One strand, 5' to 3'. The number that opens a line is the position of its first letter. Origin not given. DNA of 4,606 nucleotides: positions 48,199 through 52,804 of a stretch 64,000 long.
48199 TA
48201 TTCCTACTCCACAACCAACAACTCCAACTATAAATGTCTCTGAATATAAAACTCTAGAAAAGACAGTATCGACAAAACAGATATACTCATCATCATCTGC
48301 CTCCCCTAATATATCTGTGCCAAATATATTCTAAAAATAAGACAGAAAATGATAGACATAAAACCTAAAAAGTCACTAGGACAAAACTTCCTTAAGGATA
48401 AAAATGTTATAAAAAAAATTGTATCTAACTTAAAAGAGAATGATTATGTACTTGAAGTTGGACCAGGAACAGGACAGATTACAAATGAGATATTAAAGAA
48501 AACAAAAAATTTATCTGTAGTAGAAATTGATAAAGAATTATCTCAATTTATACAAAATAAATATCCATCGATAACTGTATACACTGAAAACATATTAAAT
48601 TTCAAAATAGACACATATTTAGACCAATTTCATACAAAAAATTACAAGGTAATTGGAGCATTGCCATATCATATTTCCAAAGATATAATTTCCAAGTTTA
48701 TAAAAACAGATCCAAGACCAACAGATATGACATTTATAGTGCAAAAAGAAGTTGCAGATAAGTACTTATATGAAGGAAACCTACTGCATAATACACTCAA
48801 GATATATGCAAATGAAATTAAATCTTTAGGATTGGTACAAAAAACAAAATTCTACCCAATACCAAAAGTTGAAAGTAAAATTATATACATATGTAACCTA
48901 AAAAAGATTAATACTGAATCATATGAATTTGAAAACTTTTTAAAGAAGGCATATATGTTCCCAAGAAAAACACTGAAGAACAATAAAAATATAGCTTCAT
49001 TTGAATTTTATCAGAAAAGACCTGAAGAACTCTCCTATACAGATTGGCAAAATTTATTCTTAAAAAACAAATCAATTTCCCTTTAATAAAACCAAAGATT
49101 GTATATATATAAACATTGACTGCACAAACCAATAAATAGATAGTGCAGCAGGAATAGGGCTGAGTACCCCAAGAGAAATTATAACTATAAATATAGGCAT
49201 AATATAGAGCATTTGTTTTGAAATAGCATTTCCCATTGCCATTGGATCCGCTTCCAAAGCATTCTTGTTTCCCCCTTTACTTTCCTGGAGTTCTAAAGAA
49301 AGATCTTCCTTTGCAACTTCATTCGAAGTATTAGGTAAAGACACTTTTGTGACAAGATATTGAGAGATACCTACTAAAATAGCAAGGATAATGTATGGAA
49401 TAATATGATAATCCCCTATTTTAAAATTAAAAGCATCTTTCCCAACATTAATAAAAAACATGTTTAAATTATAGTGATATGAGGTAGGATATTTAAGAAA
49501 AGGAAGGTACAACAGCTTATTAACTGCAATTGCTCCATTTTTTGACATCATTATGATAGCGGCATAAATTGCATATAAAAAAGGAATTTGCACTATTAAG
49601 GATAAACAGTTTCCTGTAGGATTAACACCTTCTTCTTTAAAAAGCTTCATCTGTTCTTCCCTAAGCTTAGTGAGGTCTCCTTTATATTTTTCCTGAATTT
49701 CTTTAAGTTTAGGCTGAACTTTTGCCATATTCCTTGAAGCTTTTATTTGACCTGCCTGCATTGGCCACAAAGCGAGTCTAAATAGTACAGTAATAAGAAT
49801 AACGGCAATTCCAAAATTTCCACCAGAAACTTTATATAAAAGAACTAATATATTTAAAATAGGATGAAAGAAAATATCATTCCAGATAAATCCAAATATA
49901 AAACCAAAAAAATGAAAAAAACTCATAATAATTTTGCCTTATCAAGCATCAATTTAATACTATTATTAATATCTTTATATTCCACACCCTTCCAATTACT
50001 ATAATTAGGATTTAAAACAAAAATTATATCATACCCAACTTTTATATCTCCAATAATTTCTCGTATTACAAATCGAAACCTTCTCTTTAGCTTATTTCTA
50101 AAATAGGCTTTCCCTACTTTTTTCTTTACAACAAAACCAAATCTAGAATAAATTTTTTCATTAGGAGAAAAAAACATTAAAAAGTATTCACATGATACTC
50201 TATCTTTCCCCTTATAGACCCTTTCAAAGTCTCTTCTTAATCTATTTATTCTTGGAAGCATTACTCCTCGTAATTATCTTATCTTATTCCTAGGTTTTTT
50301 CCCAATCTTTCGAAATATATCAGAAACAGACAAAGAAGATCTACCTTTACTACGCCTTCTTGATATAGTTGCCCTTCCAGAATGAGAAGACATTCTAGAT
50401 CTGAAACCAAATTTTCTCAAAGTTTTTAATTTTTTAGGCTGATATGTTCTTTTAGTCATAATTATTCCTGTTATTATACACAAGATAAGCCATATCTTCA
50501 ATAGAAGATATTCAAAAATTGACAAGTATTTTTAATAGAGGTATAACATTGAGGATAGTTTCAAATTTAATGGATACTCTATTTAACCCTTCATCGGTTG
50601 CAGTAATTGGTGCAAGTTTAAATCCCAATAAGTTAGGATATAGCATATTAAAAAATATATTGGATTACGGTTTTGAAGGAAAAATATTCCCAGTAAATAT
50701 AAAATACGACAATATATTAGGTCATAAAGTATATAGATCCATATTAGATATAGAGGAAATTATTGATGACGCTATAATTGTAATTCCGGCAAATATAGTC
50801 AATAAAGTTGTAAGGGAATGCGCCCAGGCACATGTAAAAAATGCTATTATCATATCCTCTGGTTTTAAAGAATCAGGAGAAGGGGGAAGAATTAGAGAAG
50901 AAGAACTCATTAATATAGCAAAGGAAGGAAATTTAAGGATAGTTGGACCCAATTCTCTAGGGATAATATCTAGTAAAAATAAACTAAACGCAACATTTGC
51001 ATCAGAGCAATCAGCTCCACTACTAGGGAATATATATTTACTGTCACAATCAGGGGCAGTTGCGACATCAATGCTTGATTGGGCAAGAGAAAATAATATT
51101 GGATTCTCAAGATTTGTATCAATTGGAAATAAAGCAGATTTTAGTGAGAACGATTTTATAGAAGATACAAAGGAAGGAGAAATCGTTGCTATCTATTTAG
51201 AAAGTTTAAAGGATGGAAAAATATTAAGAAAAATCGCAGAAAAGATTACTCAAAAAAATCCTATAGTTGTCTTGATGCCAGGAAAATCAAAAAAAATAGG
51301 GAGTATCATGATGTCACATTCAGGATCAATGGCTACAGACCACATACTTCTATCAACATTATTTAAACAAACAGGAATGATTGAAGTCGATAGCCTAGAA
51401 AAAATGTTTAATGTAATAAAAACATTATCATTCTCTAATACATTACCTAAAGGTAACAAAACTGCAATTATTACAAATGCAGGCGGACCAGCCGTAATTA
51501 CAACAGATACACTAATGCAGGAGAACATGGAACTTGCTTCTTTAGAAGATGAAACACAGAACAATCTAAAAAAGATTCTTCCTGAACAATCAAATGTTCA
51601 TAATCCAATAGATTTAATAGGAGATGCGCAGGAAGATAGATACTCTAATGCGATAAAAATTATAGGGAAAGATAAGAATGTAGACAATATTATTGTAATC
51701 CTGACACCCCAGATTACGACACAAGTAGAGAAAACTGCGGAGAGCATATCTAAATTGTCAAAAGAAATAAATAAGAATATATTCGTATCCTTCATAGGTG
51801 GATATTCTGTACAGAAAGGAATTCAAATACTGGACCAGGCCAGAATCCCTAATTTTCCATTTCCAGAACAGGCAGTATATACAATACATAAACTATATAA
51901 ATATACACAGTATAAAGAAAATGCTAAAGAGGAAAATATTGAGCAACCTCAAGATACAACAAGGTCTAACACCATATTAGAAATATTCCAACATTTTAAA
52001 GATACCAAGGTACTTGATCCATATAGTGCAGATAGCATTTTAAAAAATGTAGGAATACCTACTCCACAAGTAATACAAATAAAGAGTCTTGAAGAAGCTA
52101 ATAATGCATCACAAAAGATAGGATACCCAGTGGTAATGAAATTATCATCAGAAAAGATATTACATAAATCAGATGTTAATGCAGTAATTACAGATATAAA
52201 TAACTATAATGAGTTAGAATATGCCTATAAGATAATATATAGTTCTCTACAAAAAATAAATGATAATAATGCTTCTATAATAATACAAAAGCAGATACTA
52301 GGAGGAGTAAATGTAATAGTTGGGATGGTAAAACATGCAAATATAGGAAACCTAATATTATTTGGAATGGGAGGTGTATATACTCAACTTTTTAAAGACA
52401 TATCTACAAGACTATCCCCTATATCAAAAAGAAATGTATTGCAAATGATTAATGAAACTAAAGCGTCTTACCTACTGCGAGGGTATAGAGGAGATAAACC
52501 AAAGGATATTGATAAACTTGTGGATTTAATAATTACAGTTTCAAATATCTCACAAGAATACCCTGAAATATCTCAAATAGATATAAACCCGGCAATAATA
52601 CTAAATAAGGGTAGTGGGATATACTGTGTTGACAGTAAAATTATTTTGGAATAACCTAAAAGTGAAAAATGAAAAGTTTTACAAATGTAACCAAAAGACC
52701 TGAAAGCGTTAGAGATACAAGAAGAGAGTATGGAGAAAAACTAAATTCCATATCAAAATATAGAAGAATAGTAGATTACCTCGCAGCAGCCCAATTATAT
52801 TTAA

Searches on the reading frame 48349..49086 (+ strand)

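Call 60: search_protein_families(library=pfam, proteins=[window:48349-49086:+], max_evalue=0.001)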
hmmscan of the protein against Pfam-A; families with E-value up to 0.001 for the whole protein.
window:48349-49086:+ (245 aa): 2 families
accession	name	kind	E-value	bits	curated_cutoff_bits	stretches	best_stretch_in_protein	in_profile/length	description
PF00398.26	RrnaAD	-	5.9e-41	140.7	24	1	6-223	4-234/263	Ribosomal RNA adenine dimethylase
PF05891.18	Methyltransf_PK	-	0.0006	19.8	27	1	12-94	39-116/218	AdoMet dependent proline di-methyltransferase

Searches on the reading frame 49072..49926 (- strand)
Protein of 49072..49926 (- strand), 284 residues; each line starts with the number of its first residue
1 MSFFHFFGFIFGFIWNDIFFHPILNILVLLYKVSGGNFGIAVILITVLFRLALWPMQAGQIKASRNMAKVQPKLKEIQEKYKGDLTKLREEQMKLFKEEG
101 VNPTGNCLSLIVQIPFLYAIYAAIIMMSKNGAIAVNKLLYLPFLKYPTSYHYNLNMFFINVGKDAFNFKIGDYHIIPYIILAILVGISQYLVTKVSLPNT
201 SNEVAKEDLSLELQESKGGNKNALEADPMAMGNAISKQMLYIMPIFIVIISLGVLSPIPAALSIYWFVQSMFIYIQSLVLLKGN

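Call 60: search_protein_families(library=pfam, proteins=[window:49072-49926:-], max_evalue=0.001)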
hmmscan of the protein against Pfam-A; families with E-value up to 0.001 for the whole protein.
window:49072-49926:- (284 aa): 1 family
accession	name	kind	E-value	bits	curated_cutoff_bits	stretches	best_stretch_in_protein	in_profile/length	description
PF02096.25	60KD_IMP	-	2.5e-38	132.1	35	1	38-280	1-161/163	60Kd inner membrane protein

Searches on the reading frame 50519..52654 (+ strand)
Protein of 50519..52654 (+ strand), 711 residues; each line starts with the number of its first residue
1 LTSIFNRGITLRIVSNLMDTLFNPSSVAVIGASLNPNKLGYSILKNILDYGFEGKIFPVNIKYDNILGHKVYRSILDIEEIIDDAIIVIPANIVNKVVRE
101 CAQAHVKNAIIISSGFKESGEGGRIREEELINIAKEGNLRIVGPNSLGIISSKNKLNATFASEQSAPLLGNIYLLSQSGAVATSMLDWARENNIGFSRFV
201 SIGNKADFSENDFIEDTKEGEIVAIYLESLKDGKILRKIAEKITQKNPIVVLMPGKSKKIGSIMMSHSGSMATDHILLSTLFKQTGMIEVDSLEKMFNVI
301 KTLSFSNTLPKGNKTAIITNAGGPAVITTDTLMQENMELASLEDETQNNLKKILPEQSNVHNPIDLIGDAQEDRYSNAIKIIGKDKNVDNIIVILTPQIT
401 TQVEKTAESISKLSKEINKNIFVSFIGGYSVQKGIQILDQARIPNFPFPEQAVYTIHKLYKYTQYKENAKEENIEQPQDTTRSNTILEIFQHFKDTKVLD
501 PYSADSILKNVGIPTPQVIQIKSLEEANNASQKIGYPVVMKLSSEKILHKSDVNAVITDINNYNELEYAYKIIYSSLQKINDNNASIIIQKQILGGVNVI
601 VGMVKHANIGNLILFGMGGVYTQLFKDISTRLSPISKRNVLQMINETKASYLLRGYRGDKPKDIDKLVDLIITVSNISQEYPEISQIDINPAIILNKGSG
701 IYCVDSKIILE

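Call 38: search_protein_families(library=pfam, proteins=[window:50519-52654:+], max_evalue=0.00001)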
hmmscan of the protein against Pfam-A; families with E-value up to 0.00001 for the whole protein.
window:50519-52654:+ (711 aa): 6 families
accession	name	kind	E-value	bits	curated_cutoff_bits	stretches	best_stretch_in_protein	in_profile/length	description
PF13549.11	ATP-grasp_5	-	6.8e-56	189.5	27.6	1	496-710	7-221/221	ATP-grasp domain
PF13607.11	Succ_CoA_lig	-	5e-38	130.4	27.4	1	170-303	2-138/138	Succinyl-CoA ligase like flavodoxin domain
PF13380.12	CoA_binding_2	-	1.7e-23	83.7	22.8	1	26-150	2-114/116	CoA binding domain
PF02629.25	CoA_binding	-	4.9e-15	56.5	22.3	1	24-115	3-97/97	CoA binding domain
PF19045.5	Ligase_CoA_2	-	1.3e-10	42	23.7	1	316-462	2-154/162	Ligase-CoA domain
PF00549.24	Ligase_CoA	-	2.4e-06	28.1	24.5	0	331-444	6-113/128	CoA-ligase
